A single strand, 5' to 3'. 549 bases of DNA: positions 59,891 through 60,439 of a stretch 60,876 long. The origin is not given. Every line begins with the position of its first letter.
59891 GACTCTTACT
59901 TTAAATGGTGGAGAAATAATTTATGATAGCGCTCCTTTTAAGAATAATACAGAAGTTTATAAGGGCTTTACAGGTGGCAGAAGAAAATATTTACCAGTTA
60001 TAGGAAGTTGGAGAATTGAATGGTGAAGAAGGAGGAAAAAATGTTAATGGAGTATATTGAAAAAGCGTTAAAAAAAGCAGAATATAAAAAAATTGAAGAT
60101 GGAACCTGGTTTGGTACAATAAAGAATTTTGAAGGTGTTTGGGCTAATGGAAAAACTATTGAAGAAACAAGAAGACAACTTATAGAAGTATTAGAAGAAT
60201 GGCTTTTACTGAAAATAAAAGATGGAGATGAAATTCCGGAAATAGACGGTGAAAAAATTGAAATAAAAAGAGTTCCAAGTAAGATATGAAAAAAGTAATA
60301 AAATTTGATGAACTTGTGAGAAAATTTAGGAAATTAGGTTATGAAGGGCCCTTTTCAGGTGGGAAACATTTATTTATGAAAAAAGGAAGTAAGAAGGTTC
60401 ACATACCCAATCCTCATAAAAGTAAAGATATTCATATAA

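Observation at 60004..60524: hicBA cassette inserted into a pilin operon junction, flanked by a perfect 21-bp direct repeat exactly 500 bp apart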

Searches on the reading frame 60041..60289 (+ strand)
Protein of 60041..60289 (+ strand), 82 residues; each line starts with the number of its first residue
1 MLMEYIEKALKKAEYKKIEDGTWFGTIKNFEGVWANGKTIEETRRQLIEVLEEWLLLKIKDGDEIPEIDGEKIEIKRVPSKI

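Call 6: search_protein_families(library=pfam, proteins=[window:60041-60289:+], max_evalue=0.01)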
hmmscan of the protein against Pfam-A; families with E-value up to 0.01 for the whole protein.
window:60041-60289:+ (82 aa): 1 family
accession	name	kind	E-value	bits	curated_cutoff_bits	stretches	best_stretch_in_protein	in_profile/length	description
PF21748.3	UPF0150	-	1.5e-27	95.7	27.3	1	4-66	1-64/64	UPF0150-like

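Call 19: find_related_loci(query=window:60041-60289:+, collection=metagenome_contigs, flank=3000)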
Query window:60041-60289:+ (82 aa) in metagenome_contigs; peptide patterns used: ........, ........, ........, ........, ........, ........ (x = any residue, [..] = any of these).
598 stretches matched a pattern (row limit reached: there are more); 5 encode a relative of the query (tblastn E <= 1e-3); 5 distinct loci.
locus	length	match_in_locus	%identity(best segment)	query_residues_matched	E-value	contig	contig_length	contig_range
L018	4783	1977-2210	64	1-78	3e-31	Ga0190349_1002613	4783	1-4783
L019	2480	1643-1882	53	1-80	2e-28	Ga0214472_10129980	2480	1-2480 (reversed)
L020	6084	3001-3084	57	27-54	2e-6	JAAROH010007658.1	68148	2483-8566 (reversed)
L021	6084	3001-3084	50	27-54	6e-6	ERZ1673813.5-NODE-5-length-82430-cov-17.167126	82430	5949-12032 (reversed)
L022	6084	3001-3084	50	27-54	7e-6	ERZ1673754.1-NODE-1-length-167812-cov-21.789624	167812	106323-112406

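Call 60: search_solved_structures(query=window:60041-60289:+, max_evalue=0.1, show_alignments=1)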
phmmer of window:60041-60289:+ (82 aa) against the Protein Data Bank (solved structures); distinct sequences matched with E-value up to 0.1: 1.
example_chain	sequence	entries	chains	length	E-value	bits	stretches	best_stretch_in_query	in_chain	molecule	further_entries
2dsy_A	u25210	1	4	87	3.3e-11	46.1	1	2-75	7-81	Hypothetical protein TTHA0281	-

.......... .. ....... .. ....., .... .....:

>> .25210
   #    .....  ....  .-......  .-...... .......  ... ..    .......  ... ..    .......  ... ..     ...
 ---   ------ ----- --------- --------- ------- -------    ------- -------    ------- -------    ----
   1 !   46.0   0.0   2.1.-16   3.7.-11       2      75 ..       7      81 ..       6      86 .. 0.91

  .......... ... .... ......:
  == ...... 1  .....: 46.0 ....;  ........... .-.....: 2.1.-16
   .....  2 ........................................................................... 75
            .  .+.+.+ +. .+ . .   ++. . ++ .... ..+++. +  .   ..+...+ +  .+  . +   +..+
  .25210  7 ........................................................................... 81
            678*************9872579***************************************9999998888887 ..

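Call 61: search_protein_families(library=ncbifam, proteins=[window:60041-60289:+], max_evalue=0.01)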
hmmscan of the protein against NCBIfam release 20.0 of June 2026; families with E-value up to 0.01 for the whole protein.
window:60041-60289:+ (82 aa): 0 families

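Call 75: find_homologous_proteins(query=window:60041-60289:+, max_evalue=1e-8)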
Query window:60041-60289:+ (82 aa): 100 proteins with E <= 1e-8 among 102 candidates.
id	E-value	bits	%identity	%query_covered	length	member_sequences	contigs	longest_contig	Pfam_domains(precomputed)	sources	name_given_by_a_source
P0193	3.2e-44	166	96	100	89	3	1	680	PF21748.4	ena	-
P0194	1.3e-29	119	69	95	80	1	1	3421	PF21748.4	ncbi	-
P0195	1.5e-29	119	69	95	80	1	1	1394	PF21748.4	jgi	-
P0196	6.2e-29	117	69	91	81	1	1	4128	PF21748.4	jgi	jgi:predicted RNase H-like HicB family nuclease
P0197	7.7e-29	117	63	96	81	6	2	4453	PF21748.4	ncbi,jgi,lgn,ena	ncbi:MAG: type II toxin-antitoxin system HicB family antitoxin [Syntrophales bacterium]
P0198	8.4e-29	117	61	98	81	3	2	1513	PF21748.4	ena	-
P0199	1.3e-28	116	70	93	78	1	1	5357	PF21748.4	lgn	-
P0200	1.4e-28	116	70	98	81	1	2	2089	PF21748.4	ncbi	-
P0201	2.7e-28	115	68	98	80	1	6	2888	PF21748.4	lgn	-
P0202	2.8e-28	115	64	98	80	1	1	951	PF21748.4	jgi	-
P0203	3.5e-28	115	68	96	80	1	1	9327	PF21748.4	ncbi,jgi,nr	ncbi:MAG: HicB family protein [Candidatus Brocadia sp. WS118]|nr:MAG: HicB family protein [Candidatu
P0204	3.7e-28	115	68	98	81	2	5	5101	PF21748.4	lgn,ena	-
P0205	5.2e-28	114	69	95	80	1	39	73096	PF21748.4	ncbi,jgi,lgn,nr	ncbi:MAG: type II toxin-antitoxin system HicB family antitoxin [Calditrichaceae bacterium]|nr:type I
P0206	6.8e-28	114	60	98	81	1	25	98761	PF21748.4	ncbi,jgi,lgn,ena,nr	ncbi:MAG: hypothetical protein A2W61_05395 [Deltaproteobacteria bacterium RIFCSPLOWO2_01_44_7]|nr:MA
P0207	7.1e-28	114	65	98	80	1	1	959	PF21748.4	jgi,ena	-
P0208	8.5e-28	113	68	91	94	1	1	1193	PF21748.4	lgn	-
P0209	1.0e-27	113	68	95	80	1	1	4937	PF21748.4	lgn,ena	-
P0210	1.1e-27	113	64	98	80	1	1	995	PF21748.4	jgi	jgi:predicted RNase H-like HicB family nuclease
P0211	1.2e-27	113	63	95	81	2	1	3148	PF21748.4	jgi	jgi:predicted RNase H-like HicB family nuclease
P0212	1.3e-27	113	67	95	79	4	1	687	PF21748.4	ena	-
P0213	1.8e-27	112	65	98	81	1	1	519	PF21748.4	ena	-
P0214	2.4e-27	112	68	98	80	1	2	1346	PF21748.4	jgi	jgi:predicted RNase H-like HicB family nuclease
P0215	2.4e-27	112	68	98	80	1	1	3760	PF21748.4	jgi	-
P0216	4.2e-27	111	67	95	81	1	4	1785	PF21748.4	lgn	-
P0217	7.0e-27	110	66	98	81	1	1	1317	PF21748.4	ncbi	-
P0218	8.5e-27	110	64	98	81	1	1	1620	PF21748.4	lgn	-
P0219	1.5e-26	109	63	95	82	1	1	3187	PF21748.4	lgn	-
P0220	1.9e-26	109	64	98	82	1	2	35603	PF21748.4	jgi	-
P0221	2.5e-26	109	59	98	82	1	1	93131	PF21748.4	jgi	jgi:predicted RNase H-like HicB family nuclease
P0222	3.7e-26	108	68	95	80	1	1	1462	PF21748.4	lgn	-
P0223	6.2e-26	107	60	95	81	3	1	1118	PF21748.4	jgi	jgi:predicted RNase H-like HicB family nuclease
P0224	7.4e-26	107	60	98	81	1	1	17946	PF21748.4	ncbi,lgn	-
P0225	7.6e-26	107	59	93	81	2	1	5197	PF21748.4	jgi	-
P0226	1.0e-25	107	68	95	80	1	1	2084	PF21748.4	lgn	-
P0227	1.1e-25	107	65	94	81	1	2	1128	PF21748.4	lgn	-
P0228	1.1e-25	107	65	94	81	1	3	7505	PF21748.4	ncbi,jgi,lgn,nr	ncbi:MAG: type II toxin-antitoxin system HicB family antitoxin [Nitrospirae bacterium]|nr:type II to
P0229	1.3e-25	106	58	98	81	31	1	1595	PF21748.4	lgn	-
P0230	1.4e-25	106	64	98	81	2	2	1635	PF21748.4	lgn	-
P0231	1.7e-25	106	63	95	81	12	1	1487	PF21748.4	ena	-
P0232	2.2e-25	106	64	98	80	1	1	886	PF21748.4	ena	-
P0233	2.7e-25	105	65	98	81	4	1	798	PF21748.4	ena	-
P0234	2.9e-25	105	65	98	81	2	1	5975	PF21748.4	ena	-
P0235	3.2e-25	105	64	95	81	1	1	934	PF21748.4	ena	-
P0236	3.8e-25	105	59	95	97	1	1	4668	PF21748.4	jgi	-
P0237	4.6e-25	105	69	83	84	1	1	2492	PF21748.4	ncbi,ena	-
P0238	6.4e-25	104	64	94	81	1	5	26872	PF21748.4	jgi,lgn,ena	-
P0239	6.7e-25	104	64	95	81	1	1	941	PF21748.4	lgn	-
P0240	7.1e-25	104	62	93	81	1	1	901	PF21748.4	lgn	-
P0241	8.4e-25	104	59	95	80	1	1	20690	PF21748.4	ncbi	-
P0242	1.0e-24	104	58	95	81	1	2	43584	PF21748.4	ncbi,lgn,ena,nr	ncbi:MAG: type II toxin-antitoxin system HicB family antitoxin [Bacteroidetes bacterium]|nr:type II 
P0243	1.6e-24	103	64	95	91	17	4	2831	PF21748.4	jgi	jgi:predicted RNase H-like HicB family nuclease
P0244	1.6e-24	103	62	94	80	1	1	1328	PF21748.4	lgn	-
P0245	2.3e-24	102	59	98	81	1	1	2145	PF21748.4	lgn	-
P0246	2.7e-24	102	61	93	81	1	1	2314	PF21748.4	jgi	-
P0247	2.7e-24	102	58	95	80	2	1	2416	PF21748.4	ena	-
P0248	2.8e-24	102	60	95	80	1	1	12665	PF21748.4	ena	-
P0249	2.9e-24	102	63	98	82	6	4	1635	PF21748.4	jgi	jgi:predicted RNase H-like HicB family nuclease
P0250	3.0e-24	102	61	93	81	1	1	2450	PF21748.4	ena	-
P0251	3.2e-24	102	59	95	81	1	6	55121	PF21748.4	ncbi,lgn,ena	-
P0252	3.3e-24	102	56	98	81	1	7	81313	PF21748.4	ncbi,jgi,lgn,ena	jgi:predicted RNase H-like HicB family nuclease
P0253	3.6e-24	102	61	98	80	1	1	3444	PF21748.4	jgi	jgi:predicted RNase H-like HicB family nuclease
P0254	3.8e-24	102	63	95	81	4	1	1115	PF21748.4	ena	-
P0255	3.8e-24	102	60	95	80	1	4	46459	PF21748.4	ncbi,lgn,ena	-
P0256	4.5e-24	102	63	93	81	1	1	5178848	PF21748.4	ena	-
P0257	6.1e-24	101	58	98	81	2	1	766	PF21748.4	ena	-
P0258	6.6e-24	101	58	95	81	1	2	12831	PF21748.4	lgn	-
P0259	6.9e-24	101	60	99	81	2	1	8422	PF21748.4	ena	-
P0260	7.0e-24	101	63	89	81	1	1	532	PF21748.4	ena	-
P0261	8.4e-24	101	64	94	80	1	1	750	PF21748.4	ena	-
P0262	9.9e-24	100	58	98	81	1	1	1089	PF21748.4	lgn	-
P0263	1.2e-23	100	65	79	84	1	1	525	PF21748.4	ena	-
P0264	2.0e-23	99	59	93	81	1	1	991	PF21748.4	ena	-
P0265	2.4e-23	99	59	95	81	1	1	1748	PF21748.4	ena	-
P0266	2.9e-23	99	71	80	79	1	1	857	PF21748.4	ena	-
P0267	5.3e-23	98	57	94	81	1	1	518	PF21748.4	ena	-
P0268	7.6e-23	98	60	94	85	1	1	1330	PF21748.4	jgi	jgi:predicted RNase H-like HicB family nuclease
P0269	1.4e-22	97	60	94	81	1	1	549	PF21748.4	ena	-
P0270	1.9e-22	96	57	94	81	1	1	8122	PF21748.4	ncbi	ncbi:MAG: type II toxin-antitoxin system HicB family antitoxin [bacterium]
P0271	5.7e-22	95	56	94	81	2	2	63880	PF21748.4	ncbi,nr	ncbi:MAG: type II toxin-antitoxin system HicB family antitoxin [Candidatus Omnitrophota bacterium]|n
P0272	3.8e-20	89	67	77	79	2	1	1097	PF21748.4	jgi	jgi:predicted RNase H-like HicB family nuclease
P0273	6.3e-20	88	64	54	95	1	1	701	PF21748.4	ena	-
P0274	4.0e-19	86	64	80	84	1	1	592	PF21748.4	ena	-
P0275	4.6e-19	86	57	77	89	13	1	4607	PF21748.4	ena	-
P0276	6.7e-19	85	69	55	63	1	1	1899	PF21748.4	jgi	jgi:predicted RNase H-like HicB family nuclease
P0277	2.2e-16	77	67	55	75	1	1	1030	PF21748.4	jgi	-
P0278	2.3e-16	77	67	55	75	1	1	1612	PF21748.4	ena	-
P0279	5.1e-13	66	44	93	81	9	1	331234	PF21748.4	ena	-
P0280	1.2e-12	65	44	93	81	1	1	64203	PF21748.4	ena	-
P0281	1.5e-12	65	43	95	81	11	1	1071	PF21748.4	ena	-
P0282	1.5e-12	65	44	94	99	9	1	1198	PF21748.4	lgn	-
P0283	5.4e-12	63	44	95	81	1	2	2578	PF21748.4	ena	-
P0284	7.4e-12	63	44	94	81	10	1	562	PF21748.4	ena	-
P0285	1.0e-11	62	44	94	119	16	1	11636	PF21748.4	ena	-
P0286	1.5e-11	62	44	90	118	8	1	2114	PF21748.4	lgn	-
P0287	2.5e-11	61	44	94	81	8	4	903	PF21748.4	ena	-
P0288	3.1e-11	61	41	94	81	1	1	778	PF21748.4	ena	-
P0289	1.3e-10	59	49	85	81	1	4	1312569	PF21748.4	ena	-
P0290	1.7e-10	58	42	89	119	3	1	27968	PF21748.4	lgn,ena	-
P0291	4.7e-10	57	47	72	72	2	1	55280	PF21748.4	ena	-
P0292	2.0e-9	55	42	83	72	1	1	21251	PF21748.4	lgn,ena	-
